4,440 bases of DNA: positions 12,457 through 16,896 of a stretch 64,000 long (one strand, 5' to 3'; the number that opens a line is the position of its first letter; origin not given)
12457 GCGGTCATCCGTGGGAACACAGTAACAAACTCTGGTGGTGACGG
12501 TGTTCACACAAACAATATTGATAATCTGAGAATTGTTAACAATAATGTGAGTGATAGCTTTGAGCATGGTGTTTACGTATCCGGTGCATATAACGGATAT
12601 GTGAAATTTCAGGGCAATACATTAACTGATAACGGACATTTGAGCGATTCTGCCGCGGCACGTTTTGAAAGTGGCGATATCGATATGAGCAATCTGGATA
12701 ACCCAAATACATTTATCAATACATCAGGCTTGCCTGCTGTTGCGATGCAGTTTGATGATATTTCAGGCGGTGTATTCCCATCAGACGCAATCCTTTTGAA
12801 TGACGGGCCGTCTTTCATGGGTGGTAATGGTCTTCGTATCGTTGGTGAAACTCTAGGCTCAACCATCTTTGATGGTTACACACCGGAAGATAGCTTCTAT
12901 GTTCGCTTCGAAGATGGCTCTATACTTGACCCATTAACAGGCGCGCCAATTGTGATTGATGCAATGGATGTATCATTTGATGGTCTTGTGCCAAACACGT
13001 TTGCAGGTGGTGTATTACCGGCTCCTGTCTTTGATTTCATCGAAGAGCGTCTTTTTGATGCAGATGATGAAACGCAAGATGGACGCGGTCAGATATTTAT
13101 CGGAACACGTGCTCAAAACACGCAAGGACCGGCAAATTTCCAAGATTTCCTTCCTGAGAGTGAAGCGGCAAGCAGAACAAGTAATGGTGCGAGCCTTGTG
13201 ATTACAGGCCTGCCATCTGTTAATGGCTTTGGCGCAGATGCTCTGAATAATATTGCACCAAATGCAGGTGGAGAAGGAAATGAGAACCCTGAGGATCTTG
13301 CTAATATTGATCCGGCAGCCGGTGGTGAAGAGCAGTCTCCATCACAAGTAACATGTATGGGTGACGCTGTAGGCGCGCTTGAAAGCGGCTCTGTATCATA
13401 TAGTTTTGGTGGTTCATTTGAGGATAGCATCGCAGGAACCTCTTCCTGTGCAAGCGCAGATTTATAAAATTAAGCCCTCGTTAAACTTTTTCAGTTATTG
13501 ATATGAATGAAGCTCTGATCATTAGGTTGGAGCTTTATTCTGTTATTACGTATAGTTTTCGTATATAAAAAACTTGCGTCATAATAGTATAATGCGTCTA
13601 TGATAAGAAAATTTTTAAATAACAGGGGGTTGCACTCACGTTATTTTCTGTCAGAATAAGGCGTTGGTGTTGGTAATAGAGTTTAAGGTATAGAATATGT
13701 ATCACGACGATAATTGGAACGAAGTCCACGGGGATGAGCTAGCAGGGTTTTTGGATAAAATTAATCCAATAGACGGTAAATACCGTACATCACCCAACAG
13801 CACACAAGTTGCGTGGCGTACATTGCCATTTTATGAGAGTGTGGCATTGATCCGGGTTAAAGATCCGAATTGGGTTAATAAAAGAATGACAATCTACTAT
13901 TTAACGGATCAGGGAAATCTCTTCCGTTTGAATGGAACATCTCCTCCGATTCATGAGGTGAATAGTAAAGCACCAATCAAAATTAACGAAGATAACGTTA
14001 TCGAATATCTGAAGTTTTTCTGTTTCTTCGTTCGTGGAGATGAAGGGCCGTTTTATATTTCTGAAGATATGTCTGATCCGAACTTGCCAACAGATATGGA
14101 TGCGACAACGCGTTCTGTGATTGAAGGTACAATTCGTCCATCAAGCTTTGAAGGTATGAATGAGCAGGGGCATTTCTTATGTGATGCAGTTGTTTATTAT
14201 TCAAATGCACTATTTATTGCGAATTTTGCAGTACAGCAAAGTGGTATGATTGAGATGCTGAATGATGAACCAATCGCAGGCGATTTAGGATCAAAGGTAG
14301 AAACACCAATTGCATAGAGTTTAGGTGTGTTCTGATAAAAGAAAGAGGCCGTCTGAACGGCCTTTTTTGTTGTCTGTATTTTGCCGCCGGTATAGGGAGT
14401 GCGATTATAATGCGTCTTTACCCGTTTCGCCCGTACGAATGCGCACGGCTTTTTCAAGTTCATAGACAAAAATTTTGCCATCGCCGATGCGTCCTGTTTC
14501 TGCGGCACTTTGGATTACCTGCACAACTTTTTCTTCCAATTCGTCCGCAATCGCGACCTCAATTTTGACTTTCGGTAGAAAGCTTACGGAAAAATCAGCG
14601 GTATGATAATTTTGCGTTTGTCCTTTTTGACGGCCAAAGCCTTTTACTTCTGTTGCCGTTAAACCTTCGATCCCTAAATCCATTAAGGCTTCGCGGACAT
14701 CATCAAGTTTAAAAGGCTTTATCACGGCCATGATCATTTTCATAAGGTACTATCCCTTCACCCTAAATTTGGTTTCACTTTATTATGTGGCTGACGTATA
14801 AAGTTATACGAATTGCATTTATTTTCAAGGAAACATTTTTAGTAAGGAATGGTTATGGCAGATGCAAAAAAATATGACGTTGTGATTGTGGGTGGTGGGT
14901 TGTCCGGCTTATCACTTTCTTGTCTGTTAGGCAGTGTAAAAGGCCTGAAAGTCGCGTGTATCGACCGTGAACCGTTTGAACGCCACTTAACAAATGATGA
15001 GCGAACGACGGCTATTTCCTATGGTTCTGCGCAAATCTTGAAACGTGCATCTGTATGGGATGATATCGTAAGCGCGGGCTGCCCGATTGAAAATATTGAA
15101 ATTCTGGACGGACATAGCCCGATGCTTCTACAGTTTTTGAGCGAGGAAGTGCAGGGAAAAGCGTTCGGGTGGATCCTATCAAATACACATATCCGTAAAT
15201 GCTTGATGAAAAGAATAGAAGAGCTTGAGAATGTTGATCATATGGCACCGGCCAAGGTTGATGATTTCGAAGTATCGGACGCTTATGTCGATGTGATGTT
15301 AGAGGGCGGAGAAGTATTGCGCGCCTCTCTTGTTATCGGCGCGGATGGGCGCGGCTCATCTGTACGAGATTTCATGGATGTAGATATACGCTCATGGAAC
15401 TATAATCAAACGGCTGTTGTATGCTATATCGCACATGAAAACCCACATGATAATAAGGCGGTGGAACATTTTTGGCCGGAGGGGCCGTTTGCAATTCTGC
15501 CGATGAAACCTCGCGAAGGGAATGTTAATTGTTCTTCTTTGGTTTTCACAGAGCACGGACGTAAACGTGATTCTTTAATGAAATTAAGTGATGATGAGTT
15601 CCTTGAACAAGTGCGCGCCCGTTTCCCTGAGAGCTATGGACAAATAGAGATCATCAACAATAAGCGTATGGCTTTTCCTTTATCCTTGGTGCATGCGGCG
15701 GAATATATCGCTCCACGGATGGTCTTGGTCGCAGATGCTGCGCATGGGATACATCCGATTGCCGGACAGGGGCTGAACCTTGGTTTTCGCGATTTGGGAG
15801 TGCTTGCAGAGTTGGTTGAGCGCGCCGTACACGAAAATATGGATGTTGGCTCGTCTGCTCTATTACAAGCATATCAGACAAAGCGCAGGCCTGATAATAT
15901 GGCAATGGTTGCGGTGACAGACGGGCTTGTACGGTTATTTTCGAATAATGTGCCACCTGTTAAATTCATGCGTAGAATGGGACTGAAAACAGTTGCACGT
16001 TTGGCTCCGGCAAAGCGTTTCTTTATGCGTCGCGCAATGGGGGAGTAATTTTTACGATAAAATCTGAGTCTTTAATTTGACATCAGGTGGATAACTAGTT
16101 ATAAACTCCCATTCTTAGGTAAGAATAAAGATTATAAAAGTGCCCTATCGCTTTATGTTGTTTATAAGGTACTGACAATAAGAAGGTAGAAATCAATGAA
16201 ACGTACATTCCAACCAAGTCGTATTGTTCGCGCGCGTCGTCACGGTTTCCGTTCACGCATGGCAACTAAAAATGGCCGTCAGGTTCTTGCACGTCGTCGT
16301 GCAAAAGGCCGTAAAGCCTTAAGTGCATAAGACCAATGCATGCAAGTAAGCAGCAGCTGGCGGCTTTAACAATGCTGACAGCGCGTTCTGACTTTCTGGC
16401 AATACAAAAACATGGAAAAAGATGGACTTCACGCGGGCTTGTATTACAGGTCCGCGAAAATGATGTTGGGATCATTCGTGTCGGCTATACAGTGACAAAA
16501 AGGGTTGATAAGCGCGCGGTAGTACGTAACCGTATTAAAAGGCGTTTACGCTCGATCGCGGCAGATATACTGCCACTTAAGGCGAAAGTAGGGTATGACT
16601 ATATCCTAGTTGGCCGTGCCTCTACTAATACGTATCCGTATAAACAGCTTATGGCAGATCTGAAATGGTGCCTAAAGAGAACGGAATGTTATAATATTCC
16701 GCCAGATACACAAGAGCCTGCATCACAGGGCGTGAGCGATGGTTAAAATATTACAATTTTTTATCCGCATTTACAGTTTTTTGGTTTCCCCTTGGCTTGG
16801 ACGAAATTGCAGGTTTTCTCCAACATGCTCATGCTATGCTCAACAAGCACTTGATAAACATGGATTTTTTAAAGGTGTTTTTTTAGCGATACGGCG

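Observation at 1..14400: Adhesin island: T1SS RTX/cadherin adhesin, cadherin-repeat protein and 2,237-aa TPS-like beta-helix giant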

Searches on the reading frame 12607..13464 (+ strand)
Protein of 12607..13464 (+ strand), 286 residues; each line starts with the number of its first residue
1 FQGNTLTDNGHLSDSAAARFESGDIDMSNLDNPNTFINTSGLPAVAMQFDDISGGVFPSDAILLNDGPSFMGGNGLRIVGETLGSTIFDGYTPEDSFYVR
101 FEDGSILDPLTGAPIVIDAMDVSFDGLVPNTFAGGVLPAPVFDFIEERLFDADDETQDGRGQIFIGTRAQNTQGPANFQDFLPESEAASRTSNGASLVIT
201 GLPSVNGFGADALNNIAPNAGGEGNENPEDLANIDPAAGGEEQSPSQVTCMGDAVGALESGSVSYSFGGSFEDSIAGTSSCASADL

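Call 7: search_protein_families(library=pfam, proteins=[window:12607-13464:+], max_evalue=10)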
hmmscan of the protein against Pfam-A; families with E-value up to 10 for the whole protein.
seq(286 aa): 0 families

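Call 45: find_homologous_proteins(query=window:12607-13464:+, max_evalue=0.001)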
Query seq(286 aa) (286 aa): 13 proteins with E <= 0.001 among 1904 candidates.
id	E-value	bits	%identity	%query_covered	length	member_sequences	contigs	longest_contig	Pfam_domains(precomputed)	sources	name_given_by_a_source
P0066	6.6e-96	339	63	100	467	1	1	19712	PF13229.13,PF05048.20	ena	-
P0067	3.0e-89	317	59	100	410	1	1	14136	PF13229.13,PF05048.20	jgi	-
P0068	3.9e-84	301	58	100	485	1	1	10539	PF13229.13,PF05048.20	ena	-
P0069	5.7e-83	297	58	100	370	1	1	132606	PF13229.13,PF05048.20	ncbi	ncbi:MAG: right-handed parallel beta-helix repeat-containing protein, partial [Alphaproteobacteria b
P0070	1.2e-59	220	47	98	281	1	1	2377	-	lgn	-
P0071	4.4e-52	195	46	94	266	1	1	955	-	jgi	jgi:hypothetical protein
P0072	5.8e-52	195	45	99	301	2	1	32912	-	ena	-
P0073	2.0e-49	187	46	99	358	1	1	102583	PF13229.13,PF05048.20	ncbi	-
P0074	2.6e-49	186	48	98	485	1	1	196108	PF13229.13,PF05048.20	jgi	jgi:parallel beta-helix repeat protein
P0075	1.5e-45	174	48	76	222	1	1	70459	-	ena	-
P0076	1.1e-35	142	42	74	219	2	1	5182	-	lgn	-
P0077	4.3e-14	71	30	93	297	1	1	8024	-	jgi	jgi:hypothetical protein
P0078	3.3e-13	68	31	98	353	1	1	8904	PF13229.13,PF05048.20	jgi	jgi:parallel beta-helix repeat protein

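Call 54: predict_structure(alignment_id=A3)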
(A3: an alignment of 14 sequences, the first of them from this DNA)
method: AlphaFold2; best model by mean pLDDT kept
length: 286 residues; sequences in the alignment: 14
mean_pLDDT: 47.0   pTM: 0.38
mean pLDDT of the five models: 47.0, 44.9, 43.6, 39.9, 38.2
residues with pLDDT >= 90: 0; 70-90: 2; 50-70: 99; < 50: 185
segments of 3 or more residues with pLDDT < 50: 9-19, 21-23, 53-74, 103-105, 107-109, 112-115, 151-211, 213-286
pLDDT, mean of each block of 10 residues (from residue 1): 52 44 55 67 61 46 41 48 62 53 49 54 67 65 60 40 39 36 35 33 40 42 40 36 38 41 41 40 35
secondary structure, 60 per line:
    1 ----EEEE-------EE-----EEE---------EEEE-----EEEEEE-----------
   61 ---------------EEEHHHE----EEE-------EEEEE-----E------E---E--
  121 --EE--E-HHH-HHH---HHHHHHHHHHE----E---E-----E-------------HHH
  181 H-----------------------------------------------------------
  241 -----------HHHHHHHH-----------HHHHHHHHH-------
elements in order: E5-8 E23-25 E35-38 E44-49 E76-78 E87-89 E97-101 H139-148 H178-181 H252-259 H271-279

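Call 83: search_protein_representatives(protein=window:12652-13464:+)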
Query: 271 residues. Proteins with E-value up to 0.001 (for the whole library): 142; up to 1e-10: 111; up to 1e-30: 74. The best 142 are listed.
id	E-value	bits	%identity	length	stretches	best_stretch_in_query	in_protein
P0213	1.0e-168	576.1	100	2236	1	1-271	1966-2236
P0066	6.0e-90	317.8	65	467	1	1-271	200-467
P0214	2.3e-86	306.1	66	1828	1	1-268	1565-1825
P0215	1.3e-81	290.5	56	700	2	1-269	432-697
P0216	1.5e-80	287.1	61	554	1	1-268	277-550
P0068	1.3e-78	280.6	60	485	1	1-269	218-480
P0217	6.4e-78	278.4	57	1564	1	1-269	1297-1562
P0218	1.4e-76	274.1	57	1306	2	1-269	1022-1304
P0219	1.0e-75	271.1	58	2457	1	1-270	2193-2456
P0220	2.9e-75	269.7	60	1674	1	1-271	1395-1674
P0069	4.5e-75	269.1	62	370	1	1-270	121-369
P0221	5.7e-75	268.7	62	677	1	1-271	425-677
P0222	2.5e-74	266.6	59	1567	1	1-268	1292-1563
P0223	3.8e-74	266.0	64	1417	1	2-267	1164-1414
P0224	1.8e-71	257.3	56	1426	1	2-269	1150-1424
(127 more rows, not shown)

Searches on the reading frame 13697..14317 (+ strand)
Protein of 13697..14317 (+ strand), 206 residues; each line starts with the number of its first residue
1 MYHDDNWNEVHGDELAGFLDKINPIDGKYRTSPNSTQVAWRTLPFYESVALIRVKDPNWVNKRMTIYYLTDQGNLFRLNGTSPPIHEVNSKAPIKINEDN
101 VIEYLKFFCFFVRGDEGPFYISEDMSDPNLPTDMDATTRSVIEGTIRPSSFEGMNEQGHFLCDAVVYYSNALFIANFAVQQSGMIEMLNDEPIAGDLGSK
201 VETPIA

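Call 6: search_protein_families(library=pfam, proteins=[window:13697-14317:+], max_evalue=0.01)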
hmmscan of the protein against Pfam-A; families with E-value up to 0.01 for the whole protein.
window:13697-14317:+ (206 aa): 0 families

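Call 8: search_protein_families(library=ncbifam, proteins=[window:13697-14317:+], max_evalue=0.1)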
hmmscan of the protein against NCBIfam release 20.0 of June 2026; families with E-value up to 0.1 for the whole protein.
window:13697-14317:+ (206 aa): 0 families

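Call 69: search_solved_structures(query=window:13697-14317:+, max_evalue=1)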
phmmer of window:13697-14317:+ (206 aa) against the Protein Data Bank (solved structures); distinct sequences matched with E-value up to 1: 2.
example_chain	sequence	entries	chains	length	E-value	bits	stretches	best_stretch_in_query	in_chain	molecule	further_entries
7pi6_A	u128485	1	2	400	0.54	12.8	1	144-205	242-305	65 kDa invariant surface glycoprotein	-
28yp_A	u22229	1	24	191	0.55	12.8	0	39-90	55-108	Bacterial non-heme ferritin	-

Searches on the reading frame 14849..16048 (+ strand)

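Call 11: search_protein_families(library=pfam, proteins=[window:14849-16048:+], max_evalue=0.001)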
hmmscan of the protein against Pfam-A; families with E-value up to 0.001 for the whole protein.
window:14849-16048:+ (399 aa): 5 families
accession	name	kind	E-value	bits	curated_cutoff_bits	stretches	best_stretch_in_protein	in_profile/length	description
PF01494.25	FAD_binding_3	-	4e-28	99.1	22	1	8-355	1-347/349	FAD binding domain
PF05834.18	Lycopene_cycl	-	1.3e-06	28.2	23.4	1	10-172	1-145/380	Lycopene cyclase protein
PF07992.20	Pyr_redox_2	-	4.7e-06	26.7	26.1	0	9-46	1-34/291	Pyridine nucleotide-disulphide oxidoreductase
PF08491.16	SE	-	1.9e-05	24.3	20.1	1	269-377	110-218/276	Squalene epoxidase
PF01946.23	Thi4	-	0.0008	19.1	26.2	0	6-40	15-49/235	Thi4 family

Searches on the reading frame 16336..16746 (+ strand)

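Call 11: search_protein_families(library=pfam, proteins=[window:16336-16746:+], max_evalue=0.001)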
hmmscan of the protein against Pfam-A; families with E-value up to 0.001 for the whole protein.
window:16336-16746:+ (136 aa): 1 family
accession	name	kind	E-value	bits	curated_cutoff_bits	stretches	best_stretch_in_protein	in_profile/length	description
PF00825.24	Ribonuclease_P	-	8.1e-23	81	22.3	1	13-116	6-108/109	Ribonuclease P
